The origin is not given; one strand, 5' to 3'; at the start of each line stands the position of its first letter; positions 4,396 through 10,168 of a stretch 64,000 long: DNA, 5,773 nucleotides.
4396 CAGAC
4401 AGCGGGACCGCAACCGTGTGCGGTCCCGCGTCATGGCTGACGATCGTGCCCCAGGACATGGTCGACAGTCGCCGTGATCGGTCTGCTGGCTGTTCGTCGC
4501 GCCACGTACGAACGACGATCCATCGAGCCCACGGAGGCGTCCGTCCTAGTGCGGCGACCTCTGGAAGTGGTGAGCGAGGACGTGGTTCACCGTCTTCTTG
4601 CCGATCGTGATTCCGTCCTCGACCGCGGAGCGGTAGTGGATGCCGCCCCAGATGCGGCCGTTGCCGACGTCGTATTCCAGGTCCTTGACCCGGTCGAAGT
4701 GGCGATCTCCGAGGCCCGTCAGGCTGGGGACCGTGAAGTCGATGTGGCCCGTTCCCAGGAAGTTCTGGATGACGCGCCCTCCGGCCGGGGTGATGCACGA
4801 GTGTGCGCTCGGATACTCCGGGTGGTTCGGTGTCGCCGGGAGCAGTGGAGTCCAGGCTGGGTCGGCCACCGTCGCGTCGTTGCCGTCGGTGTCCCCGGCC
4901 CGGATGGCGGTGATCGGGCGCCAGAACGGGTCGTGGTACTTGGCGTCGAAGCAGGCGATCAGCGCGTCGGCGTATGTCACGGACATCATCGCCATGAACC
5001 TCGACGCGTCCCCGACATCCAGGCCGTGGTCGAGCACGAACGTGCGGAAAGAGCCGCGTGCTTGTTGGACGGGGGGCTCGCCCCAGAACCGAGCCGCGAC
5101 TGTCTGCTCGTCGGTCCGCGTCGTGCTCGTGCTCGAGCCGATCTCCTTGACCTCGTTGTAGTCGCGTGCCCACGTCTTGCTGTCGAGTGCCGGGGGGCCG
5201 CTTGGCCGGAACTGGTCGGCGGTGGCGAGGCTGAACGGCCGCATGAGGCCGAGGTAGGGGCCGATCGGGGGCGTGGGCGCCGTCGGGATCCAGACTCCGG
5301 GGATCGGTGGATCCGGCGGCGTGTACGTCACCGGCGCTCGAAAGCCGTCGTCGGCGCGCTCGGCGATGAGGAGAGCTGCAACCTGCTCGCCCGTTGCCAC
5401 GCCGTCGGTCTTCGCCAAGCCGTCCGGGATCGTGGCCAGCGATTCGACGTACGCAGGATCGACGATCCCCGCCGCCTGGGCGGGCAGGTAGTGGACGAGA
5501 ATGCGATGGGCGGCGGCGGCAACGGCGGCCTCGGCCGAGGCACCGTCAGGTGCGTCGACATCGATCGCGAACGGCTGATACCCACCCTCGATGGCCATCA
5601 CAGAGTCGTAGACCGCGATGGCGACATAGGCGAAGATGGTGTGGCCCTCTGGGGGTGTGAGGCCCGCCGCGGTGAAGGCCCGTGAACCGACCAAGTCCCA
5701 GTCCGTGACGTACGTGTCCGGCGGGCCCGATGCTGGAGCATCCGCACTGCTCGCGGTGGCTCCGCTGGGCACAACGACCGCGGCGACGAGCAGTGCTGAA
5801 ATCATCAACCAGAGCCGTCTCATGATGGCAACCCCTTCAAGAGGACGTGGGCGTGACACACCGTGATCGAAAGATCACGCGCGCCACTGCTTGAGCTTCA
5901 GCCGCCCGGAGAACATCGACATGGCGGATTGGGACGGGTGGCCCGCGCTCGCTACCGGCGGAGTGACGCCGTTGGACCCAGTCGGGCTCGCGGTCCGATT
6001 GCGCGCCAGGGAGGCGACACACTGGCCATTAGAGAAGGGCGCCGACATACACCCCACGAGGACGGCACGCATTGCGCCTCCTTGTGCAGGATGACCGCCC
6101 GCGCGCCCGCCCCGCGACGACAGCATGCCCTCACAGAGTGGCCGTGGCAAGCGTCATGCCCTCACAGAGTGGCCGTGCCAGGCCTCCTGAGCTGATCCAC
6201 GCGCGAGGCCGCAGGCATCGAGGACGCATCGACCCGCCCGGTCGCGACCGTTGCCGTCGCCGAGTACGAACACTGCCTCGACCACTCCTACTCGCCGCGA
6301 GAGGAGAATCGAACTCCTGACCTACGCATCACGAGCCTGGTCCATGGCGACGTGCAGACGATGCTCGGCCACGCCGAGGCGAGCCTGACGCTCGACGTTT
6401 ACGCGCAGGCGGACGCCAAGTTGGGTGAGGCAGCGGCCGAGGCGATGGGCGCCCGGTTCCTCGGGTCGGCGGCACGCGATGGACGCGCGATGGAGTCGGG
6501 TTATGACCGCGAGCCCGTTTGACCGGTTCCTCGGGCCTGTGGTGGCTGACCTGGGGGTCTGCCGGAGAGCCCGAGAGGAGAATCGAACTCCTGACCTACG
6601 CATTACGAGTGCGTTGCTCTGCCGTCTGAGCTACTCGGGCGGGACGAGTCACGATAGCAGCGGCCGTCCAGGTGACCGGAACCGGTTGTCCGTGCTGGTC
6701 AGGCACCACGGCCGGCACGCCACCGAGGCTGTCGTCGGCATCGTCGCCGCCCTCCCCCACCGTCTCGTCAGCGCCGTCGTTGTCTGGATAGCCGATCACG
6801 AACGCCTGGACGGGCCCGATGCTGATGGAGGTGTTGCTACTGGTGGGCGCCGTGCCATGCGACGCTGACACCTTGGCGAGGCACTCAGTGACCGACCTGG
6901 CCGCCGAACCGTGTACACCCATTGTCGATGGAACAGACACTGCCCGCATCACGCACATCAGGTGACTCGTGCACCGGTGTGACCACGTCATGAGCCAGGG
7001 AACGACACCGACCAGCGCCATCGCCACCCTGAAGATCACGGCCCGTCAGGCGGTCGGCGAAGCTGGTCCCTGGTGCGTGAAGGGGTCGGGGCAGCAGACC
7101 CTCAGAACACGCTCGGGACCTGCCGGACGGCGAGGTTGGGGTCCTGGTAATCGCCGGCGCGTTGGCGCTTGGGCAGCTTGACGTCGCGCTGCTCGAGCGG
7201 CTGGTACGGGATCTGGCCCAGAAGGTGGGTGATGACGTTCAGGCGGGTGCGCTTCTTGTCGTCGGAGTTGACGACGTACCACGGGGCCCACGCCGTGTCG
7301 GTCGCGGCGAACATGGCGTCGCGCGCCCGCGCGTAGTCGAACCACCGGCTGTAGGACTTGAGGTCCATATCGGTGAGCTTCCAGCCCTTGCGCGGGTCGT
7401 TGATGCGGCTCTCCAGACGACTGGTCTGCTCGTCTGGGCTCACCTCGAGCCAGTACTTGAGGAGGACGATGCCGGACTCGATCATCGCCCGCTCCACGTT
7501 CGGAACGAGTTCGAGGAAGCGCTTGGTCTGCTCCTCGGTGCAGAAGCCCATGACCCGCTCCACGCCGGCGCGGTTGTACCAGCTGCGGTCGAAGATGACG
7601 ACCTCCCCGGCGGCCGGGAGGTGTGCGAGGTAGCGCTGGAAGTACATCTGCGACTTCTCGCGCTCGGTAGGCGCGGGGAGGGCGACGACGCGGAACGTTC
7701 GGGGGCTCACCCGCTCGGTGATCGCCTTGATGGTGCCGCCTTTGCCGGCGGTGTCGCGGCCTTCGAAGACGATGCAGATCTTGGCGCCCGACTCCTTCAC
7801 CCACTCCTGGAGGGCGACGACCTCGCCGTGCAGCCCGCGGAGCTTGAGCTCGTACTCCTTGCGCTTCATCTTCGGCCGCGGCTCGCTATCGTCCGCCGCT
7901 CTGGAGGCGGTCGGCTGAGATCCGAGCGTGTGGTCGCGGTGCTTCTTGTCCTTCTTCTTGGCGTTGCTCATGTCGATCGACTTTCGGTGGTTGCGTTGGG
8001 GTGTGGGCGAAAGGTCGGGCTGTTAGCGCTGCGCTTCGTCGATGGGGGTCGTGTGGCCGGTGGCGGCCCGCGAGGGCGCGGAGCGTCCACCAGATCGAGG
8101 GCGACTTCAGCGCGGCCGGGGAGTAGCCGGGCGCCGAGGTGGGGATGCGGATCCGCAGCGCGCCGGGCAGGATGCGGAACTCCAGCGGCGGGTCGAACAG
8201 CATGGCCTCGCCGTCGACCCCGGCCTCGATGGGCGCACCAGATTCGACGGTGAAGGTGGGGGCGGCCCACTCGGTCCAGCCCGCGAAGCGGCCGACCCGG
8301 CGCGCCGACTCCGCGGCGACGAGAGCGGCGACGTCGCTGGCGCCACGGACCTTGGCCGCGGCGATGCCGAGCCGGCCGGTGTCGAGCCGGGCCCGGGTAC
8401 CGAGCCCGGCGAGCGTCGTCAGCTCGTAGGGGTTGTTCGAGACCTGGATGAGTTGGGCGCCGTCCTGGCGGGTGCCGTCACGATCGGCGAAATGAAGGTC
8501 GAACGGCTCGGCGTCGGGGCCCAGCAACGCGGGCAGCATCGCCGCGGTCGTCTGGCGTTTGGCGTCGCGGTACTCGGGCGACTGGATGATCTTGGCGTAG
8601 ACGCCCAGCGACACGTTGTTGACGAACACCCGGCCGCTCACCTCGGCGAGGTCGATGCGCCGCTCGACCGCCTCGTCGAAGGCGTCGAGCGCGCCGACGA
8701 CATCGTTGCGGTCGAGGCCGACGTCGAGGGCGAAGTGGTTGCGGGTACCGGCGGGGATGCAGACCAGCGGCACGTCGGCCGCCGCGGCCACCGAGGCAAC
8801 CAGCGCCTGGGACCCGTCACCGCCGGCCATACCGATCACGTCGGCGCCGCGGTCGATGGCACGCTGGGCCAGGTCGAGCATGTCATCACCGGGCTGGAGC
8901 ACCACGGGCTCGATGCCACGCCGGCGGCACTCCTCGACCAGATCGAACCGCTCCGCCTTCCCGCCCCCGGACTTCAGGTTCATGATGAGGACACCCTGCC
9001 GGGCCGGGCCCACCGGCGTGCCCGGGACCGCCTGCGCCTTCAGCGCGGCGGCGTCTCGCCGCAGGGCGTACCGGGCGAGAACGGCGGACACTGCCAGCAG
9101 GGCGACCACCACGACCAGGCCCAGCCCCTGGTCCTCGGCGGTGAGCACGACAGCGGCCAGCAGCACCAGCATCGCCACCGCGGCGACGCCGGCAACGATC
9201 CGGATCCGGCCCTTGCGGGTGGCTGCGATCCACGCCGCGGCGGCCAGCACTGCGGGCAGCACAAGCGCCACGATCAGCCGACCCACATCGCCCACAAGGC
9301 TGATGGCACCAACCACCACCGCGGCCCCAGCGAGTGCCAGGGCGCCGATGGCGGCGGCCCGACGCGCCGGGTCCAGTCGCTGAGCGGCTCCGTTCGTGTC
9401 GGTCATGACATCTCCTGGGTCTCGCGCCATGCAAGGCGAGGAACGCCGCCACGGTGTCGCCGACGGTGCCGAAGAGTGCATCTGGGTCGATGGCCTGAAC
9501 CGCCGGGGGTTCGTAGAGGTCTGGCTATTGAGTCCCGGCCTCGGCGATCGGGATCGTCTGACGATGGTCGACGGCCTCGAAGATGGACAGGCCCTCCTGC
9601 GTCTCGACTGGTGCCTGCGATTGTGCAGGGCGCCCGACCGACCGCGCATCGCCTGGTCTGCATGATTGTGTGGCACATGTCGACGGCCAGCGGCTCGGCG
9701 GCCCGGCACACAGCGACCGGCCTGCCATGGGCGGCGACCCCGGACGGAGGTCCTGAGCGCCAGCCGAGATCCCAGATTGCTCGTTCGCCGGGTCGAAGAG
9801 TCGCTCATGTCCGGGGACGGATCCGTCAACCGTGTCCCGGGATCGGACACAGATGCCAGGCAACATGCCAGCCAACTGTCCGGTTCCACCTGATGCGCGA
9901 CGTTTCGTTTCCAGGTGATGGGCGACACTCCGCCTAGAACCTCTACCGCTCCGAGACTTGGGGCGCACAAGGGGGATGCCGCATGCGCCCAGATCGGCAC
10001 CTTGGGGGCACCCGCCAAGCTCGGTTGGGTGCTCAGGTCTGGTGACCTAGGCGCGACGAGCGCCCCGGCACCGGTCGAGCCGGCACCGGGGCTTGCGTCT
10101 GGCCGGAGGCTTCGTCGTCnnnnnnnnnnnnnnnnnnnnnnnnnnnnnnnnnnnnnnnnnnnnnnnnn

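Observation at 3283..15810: Six copies of the element are confined to 12.5 kb around tRNA-Thr and separate every gene block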

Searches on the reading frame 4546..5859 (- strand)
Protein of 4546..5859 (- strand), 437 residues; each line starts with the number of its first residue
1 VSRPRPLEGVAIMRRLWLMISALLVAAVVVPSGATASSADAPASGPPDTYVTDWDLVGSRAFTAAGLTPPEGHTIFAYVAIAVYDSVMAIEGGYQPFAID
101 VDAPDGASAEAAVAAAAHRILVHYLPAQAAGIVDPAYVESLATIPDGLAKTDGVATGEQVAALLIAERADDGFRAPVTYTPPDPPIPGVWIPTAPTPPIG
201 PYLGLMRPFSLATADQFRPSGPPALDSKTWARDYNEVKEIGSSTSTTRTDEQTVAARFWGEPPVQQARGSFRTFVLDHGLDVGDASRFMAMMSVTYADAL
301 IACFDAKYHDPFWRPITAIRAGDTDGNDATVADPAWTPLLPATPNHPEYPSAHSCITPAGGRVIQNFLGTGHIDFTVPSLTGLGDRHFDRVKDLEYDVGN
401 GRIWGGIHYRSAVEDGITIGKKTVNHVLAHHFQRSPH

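Call 10: search_protein_families(library=pfam, proteins=[window:4546-5859:-])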
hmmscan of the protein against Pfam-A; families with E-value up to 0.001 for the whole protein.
window:4546-5859:- (437 aa): 1 family
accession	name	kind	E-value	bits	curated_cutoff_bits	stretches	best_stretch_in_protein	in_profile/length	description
PF22778.2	VCPO_2nd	-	4.4e-08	33.8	27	1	300-432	26-166/177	VCPO second helical-bundle domain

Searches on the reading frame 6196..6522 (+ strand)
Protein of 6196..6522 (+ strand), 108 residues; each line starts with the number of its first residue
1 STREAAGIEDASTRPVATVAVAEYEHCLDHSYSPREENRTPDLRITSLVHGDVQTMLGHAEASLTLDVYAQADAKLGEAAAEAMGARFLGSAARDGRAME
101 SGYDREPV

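Call 56: search_protein_families(library=pfam, proteins=[window:6196-6522:+], max_evalue=0.01)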
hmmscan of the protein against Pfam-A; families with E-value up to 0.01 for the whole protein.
window:6196-6522:+ (108 aa): 0 families

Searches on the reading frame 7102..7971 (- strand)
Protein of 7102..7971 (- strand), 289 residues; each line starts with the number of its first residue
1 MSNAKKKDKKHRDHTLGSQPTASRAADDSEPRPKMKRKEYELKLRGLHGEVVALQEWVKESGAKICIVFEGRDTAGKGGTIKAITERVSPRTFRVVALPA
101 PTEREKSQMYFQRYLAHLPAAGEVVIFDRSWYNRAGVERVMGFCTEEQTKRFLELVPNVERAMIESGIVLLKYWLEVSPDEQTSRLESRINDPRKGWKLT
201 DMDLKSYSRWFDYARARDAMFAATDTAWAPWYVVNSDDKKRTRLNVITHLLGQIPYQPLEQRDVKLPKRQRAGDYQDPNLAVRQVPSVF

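Call 10: search_protein_families(library=pfam, proteins=[window:7102-7971:-])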
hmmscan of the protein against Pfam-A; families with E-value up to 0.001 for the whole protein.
window:7102-7971:- (289 aa): 1 family
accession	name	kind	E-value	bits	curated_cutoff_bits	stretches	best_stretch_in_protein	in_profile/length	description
PF03976.20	PPK2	-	5.9e-96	320.9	22.3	1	35-259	2-226/229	Polyphosphate kinase 2 (PPK2)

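Call 35: find_encoding_contigs(protein=window:7102-7971:-, flank=10000, max_places=10)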
Protein window:7102-7971:- (289 aa): no gene with exactly this product is on record in the collection.

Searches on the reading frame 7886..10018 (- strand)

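Call 10: search_protein_families(library=pfam, proteins=[window:7886-10018:-])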
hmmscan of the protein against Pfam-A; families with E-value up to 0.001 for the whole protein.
window:7886-10018:- (710 aa): 2 families
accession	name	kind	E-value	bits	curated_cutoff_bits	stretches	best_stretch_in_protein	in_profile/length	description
PF00781.29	DAGK_cat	-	5.6e-17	61.9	23.6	1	343-460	3-125/125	Diacylglycerol kinase catalytic domain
PF01513.26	NAD_kinase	-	1.2e-05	26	25.5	1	356-430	40-111/130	ATP-NAD kinase N-terminal domain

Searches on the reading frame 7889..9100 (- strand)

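Call 56: search_protein_families(library=pfam, proteins=[window:7889-9100:-], max_evalue=0.01)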
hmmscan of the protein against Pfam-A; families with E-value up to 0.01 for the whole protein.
window:7889-9100:- (404 aa): 2 families
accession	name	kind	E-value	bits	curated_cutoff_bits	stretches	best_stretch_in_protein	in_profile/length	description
PF00781.29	DAGK_cat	-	2.5e-17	63.1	23.6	1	37-154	3-125/125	Diacylglycerol kinase catalytic domain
PF01513.26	NAD_kinase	-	5.8e-06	27.1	25.5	1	49-124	39-111/130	ATP-NAD kinase N-terminal domain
